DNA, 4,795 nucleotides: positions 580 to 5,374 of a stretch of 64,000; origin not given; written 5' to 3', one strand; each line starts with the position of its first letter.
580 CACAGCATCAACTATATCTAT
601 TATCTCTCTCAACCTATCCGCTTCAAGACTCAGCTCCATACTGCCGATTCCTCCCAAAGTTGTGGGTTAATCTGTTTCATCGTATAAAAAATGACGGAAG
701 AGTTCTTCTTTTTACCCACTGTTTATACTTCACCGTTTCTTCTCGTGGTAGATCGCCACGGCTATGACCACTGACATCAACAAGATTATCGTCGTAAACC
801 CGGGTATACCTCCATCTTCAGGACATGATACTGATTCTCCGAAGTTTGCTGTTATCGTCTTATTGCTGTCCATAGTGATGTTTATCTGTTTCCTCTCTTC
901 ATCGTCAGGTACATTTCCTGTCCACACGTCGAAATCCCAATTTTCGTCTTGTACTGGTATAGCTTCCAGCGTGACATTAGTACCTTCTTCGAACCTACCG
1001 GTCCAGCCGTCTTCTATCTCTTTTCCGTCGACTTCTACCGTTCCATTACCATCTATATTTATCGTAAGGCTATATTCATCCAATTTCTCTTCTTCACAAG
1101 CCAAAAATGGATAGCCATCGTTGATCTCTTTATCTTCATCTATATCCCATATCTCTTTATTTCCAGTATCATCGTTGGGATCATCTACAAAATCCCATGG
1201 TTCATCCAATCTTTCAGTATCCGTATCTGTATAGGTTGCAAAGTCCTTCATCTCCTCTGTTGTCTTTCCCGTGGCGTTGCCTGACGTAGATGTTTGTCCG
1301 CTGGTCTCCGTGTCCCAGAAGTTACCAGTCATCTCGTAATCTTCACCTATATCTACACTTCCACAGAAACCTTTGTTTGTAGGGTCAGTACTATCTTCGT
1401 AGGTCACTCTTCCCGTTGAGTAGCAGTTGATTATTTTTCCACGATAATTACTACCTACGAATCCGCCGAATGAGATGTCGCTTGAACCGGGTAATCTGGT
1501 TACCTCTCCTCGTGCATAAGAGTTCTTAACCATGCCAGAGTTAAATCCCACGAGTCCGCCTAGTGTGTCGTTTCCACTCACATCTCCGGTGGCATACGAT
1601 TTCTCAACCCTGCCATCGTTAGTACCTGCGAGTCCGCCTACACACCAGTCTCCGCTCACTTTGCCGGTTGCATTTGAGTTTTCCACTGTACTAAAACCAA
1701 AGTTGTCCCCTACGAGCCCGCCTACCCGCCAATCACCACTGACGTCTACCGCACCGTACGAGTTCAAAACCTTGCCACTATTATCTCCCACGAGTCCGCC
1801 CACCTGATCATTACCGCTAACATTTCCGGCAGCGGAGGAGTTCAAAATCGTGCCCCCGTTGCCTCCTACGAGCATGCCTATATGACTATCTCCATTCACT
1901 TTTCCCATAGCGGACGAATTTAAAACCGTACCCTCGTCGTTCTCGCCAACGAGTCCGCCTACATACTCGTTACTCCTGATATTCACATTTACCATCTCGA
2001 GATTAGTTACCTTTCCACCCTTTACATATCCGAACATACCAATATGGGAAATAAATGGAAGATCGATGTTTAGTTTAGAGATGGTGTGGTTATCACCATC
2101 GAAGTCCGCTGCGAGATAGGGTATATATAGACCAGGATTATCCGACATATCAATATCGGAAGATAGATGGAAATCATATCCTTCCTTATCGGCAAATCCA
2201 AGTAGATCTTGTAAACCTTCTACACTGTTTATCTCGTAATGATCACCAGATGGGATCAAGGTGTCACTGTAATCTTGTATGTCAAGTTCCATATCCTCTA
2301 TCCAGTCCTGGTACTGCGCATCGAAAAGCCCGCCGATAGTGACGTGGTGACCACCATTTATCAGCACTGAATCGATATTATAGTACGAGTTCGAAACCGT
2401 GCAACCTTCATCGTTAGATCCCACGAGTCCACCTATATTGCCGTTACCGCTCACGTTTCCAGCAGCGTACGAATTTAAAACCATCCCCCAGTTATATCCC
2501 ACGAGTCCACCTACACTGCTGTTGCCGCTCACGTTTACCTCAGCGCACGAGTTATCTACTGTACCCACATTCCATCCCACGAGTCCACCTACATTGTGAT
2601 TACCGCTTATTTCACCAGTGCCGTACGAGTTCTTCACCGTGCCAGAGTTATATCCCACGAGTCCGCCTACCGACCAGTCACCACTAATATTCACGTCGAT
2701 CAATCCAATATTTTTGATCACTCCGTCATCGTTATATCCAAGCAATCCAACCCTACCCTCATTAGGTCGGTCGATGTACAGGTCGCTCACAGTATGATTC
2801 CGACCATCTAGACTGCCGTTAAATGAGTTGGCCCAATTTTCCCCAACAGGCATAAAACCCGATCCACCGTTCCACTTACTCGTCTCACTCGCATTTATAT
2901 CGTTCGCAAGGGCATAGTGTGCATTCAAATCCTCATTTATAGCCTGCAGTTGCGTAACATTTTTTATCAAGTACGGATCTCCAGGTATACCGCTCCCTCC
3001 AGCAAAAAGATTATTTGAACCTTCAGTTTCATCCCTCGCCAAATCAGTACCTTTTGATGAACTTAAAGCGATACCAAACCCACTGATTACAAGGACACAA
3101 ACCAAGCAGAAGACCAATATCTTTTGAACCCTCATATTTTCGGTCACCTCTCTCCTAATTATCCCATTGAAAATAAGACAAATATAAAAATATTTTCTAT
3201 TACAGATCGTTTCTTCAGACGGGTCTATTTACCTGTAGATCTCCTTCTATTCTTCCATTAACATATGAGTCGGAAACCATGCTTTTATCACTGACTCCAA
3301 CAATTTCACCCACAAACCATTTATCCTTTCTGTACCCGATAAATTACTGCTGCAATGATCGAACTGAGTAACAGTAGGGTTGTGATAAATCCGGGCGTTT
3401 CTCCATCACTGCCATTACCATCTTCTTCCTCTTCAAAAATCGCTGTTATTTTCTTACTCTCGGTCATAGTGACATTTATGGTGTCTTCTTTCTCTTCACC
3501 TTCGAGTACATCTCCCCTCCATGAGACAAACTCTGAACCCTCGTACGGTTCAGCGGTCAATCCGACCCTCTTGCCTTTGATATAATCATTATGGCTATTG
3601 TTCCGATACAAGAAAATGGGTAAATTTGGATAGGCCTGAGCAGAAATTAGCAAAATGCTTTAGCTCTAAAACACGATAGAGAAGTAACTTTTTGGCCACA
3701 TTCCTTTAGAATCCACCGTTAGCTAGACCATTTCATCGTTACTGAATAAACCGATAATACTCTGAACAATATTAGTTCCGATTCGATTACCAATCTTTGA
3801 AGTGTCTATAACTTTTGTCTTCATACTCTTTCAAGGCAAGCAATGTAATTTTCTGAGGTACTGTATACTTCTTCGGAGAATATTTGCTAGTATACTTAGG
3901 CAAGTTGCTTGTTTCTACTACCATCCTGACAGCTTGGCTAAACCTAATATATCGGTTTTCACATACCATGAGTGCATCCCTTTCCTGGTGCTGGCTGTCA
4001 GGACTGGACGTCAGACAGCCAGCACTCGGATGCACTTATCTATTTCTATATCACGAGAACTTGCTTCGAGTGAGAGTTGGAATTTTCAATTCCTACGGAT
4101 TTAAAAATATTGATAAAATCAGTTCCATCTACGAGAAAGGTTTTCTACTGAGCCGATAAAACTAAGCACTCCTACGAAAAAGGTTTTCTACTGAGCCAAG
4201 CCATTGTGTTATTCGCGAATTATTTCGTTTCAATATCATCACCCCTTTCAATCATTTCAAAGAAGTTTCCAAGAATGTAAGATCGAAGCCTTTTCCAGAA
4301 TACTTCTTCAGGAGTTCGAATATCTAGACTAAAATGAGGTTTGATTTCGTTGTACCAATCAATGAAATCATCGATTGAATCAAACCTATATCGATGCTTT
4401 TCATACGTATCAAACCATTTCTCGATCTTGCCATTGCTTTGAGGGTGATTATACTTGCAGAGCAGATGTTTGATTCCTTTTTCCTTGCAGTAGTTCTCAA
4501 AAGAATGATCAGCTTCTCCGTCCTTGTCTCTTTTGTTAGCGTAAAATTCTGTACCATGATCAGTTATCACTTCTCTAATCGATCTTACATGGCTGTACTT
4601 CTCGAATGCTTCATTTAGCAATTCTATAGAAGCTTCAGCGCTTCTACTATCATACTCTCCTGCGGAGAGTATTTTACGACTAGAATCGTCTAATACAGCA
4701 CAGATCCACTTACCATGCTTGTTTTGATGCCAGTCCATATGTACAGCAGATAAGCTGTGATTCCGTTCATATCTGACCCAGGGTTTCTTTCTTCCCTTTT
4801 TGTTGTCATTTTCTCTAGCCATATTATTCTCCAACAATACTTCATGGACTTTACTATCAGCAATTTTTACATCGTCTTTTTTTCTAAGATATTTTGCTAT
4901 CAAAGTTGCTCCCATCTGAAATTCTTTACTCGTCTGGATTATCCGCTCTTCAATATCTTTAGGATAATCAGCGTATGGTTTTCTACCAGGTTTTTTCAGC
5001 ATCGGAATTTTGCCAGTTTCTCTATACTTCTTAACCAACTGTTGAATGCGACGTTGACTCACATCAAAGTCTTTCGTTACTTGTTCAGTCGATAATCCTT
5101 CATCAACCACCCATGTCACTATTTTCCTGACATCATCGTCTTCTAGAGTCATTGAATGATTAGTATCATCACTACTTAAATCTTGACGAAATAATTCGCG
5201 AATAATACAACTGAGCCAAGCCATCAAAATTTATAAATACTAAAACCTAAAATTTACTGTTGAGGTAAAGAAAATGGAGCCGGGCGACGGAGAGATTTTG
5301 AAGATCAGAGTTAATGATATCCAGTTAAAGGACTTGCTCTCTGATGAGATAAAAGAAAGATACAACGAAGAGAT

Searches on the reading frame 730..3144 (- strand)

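Call 63: search_protein_families(library=pfam, proteins=[window:730-3144:-], max_evalue=0.00001)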
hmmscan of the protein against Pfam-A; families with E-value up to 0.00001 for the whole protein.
window:730-3144:- (804 aa): 3 families
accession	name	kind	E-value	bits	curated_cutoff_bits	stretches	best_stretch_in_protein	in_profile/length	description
PF07581.17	Glug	-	7.5e-41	136.2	20.5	0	471-497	2-28/28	The GLUG motif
PF18998.6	Flg_new_2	-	4.8e-10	39.7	23.6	1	691-768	1-69/73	Divergent InlB B-repeat domain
PF05342.19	Peptidase_M26_N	-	9.6e-07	28.7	27.7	0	66-163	147-234/250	M26 IgA1-specific Metallo-endopeptidase N-terminal region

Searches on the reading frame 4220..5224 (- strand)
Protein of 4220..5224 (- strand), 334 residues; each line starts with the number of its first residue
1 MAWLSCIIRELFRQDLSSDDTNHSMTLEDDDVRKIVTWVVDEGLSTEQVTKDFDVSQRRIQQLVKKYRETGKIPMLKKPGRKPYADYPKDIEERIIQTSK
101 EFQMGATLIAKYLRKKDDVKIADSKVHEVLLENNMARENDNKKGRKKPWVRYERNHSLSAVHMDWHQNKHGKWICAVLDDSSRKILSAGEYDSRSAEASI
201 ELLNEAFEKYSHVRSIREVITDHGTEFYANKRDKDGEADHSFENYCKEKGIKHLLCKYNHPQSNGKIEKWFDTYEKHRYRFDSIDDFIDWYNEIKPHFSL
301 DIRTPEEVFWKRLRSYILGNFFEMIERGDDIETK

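Call 63: search_protein_families(library=pfam, proteins=[window:4220-5224:-], max_evalue=0.00001)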
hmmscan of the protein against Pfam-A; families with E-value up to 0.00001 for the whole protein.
window:4220-5224:- (334 aa): 4 families
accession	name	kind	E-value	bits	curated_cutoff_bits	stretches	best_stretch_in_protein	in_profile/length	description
PF00665.32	rve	-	1.2e-09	38.8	32.6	1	160-261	7-102/102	Integrase core domain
PF13683.12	rve_3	-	1.1e-06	28.7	26.5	0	250-305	2-67/67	Integrase core domain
PF13565.12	HTH_32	-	2.2e-06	28.6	33.7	0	60-130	2-73/73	Homeodomain-like domain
PF13518.12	HTH_28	-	9.9e-06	26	25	0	34-82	4-51/52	Helix-turn-helix domain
